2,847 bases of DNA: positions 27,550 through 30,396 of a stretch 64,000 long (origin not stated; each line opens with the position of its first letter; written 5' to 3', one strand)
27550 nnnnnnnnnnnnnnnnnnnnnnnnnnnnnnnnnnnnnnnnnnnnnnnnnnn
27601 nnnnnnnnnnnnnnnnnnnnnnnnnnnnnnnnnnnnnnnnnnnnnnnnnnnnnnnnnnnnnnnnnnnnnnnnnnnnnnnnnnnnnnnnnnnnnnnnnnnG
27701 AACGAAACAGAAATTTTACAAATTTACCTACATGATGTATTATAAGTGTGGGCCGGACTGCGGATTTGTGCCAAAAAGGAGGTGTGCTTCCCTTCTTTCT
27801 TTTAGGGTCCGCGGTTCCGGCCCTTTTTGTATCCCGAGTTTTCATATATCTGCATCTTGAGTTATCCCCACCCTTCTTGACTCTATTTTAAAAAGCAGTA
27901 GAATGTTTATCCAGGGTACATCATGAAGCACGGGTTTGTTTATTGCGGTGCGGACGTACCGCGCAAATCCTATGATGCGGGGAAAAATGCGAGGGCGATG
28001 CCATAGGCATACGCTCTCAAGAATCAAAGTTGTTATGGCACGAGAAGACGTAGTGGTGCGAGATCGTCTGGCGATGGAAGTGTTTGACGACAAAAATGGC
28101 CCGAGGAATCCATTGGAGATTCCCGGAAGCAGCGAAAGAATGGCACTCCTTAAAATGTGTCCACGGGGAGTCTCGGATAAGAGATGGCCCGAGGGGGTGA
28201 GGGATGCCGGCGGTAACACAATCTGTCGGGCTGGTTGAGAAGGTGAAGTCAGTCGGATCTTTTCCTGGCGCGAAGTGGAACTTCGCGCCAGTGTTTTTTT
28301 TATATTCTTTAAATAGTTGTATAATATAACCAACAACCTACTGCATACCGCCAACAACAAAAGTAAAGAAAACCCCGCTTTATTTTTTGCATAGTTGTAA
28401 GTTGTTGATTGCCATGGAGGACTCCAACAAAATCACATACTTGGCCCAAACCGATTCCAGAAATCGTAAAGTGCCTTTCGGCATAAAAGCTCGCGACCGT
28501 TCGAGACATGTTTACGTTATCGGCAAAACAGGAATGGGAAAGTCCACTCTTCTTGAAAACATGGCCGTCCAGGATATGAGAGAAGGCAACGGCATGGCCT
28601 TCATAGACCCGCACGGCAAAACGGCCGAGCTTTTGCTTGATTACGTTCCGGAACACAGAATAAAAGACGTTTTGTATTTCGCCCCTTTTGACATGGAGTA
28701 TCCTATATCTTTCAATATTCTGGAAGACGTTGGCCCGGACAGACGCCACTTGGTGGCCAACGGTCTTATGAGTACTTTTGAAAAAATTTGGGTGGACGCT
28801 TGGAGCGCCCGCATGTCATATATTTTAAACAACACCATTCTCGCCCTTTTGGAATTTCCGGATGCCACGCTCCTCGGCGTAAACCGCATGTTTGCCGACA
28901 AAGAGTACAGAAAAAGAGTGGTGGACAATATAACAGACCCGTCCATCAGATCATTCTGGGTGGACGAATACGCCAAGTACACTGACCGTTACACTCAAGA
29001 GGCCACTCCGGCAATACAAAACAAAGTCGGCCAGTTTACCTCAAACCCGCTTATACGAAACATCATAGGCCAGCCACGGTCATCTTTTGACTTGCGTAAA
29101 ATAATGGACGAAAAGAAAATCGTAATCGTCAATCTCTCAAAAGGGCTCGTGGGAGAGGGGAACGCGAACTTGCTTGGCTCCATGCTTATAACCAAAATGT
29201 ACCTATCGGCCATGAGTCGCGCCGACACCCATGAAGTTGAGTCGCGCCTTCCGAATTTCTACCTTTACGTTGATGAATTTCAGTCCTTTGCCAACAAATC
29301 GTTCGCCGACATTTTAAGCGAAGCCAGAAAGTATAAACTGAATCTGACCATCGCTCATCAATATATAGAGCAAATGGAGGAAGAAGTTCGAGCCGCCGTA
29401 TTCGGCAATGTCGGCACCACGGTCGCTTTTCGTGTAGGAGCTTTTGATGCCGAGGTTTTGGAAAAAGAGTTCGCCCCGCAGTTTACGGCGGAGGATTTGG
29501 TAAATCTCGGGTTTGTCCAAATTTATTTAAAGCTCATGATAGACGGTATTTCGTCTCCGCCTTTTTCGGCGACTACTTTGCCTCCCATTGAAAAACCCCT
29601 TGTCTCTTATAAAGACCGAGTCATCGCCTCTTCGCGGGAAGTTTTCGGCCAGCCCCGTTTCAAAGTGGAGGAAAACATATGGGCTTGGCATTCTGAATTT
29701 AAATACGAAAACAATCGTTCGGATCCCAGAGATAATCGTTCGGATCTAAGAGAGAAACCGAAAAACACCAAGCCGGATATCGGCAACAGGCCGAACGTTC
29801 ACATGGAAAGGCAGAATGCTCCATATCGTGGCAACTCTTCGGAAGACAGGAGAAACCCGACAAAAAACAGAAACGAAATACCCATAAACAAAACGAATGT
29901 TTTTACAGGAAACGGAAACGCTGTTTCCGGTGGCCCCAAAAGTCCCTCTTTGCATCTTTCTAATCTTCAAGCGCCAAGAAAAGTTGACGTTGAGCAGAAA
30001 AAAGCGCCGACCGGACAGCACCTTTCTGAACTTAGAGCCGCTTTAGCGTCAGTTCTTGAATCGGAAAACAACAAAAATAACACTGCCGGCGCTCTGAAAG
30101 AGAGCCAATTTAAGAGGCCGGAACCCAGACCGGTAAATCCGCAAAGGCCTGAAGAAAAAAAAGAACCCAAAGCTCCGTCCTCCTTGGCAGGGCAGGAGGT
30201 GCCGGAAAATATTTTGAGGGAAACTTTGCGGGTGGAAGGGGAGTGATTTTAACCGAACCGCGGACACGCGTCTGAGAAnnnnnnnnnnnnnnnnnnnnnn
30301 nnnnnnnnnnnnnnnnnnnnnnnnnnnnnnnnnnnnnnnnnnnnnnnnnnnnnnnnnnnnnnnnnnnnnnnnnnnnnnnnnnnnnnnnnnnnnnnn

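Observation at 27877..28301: Promoter-to-terminator bounded ~390-nt GC-rich transcript of unknown class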

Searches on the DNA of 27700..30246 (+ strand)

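Call 4: search_rna_families(source=window, start=27700, end=28450, threshold=evalue, max_evalue=10, show_alignments=4)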
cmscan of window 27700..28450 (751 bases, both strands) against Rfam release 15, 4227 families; matches with E-value up to 10: 5.
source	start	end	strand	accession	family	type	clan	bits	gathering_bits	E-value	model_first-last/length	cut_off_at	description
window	27750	27823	+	RF03610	mir-H7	Gene; miRNA;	CL00141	18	94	3.3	1-69/69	no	mir-H7 microRNA precursor family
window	28250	28343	+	RF01005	MIR530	Gene; miRNA;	-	16.7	85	2.5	38-137/172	no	MIR530 microRNA precursor family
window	28373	28420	-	RF01160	sn2841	Gene; snRNA; snoRNA; CD-box;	-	16.3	45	2.5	1-72/72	no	Small nucleolar RNA sn2841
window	27746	27828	-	RF04279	mir-H20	Gene; miRNA;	CL00141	15.3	99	7.6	1-82/82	no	mir-H20 microRNA precursor family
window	28266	28340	-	RF01416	NrrF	Gene; antisense;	-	15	60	2.7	1-160/160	no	NrrF RNA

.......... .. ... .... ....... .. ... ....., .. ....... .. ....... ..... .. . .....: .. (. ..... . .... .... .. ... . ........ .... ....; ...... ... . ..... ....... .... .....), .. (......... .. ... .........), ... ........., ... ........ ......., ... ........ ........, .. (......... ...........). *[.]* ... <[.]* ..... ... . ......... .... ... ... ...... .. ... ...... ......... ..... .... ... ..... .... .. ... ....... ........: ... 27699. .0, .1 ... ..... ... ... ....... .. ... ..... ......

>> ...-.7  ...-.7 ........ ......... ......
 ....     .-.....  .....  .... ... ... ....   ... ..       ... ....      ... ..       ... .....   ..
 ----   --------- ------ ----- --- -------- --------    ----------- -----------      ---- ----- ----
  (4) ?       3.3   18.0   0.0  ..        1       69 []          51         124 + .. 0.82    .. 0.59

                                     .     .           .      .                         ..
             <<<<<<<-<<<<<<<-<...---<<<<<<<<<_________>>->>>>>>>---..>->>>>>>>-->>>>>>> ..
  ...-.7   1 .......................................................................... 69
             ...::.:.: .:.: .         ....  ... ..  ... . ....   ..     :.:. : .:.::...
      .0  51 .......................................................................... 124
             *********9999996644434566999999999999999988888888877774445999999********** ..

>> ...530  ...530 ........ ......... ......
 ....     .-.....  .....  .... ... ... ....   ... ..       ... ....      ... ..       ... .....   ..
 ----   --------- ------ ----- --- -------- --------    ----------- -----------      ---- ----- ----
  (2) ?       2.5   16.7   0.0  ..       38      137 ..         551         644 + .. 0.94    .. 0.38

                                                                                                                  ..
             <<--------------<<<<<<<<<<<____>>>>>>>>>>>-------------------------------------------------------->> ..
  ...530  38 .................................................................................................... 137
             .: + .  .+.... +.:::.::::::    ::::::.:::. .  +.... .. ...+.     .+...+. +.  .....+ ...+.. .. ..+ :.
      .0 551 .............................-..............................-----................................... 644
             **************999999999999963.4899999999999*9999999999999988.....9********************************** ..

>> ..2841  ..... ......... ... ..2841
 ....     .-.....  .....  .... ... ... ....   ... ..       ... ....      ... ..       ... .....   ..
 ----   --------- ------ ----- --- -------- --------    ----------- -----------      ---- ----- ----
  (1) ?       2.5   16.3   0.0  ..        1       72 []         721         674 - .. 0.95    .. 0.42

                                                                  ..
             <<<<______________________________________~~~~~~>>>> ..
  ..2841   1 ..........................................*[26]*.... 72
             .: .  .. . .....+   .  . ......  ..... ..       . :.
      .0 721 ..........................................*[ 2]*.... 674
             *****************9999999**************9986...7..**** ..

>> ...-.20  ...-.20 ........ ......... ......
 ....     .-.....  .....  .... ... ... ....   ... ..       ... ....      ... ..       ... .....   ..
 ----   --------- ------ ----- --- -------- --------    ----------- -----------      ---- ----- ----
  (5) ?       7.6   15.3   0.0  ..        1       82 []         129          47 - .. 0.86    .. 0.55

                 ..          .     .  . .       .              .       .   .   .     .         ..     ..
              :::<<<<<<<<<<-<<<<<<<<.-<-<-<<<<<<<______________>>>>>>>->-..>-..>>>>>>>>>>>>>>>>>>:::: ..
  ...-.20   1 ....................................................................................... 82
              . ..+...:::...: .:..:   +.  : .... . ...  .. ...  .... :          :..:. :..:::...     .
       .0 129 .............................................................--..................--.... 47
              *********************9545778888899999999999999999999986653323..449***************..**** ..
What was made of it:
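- On Any Rfam 15 family (RNase P, tmRNA, SRP, 6S, riboswitches, large ncRNAs such as OLE, GOLLD, ROOL and raiA): The stretch 27700-28450 at E<=10 gives only chance miRNA/snoRNA-type hits of 15-18 bits (call 4).
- No Rfam match, even at E<=10 (call 4).
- Tried and rejected: I dropped a resemblance of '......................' and 'AUGGCCCG' to the RNase P S-domain, because cmscan gave no RNase P hit even at E<=10 (call 4).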

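Call 15: search_rna_families(sources=[L001, L015, L018, L007, L009, L013, L021, L020, L046, L006, L011, L022, L063, L079, L005, L019], threshold=gathering)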
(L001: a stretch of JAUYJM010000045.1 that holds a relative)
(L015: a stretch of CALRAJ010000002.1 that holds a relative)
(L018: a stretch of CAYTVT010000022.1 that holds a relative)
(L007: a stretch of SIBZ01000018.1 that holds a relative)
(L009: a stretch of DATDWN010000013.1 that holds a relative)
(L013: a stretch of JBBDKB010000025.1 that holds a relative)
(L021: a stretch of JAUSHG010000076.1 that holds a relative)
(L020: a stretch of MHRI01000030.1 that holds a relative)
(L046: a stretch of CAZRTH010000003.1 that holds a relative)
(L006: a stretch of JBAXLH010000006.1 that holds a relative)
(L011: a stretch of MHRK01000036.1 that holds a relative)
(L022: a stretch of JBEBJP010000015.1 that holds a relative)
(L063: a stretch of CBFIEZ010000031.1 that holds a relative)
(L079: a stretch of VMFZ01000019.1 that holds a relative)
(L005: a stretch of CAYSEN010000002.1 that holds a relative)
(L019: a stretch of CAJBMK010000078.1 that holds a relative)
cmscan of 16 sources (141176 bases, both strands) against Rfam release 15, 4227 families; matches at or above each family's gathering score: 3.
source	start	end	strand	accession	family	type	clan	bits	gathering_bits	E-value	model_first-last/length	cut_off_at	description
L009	1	273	+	RF00177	SSU_rRNA_bacteria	Gene; rRNA;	CL00111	213.5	50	1.8e-63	1249-1533/1533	5'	Bacterial small subunit ribosomal RNA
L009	1269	1341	+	RF00005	tRNA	Gene; tRNA;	CL00001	70.8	29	4.1e-13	1-71/71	no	tRNA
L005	268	349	+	RF00005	tRNA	Gene; tRNA;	CL00001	55.9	29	5.2e-09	1-71/71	no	tRNA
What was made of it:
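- On Any Rfam 15 family (RNase P, tmRNA, SRP, 6S, riboswitches, large ncRNAs such as OLE, GOLLD, ROOL and raiA): The gaps of 16 related loci also give no hit (call 15).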

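Call 65: build_rna_model(alignment_id=A3, structure=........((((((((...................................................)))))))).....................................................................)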
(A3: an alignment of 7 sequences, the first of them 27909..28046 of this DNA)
Model R1 built from alignment A3 (7 sequences, 144 columns); structure: as given.
model positions 131; base pairs 8; branch points 0; effective number of sequences 5.66; information 0.59 bits per position. Calibrated on 0.2 Mb of random sequence (short: E-values are rough).
structure used (alignment columns):
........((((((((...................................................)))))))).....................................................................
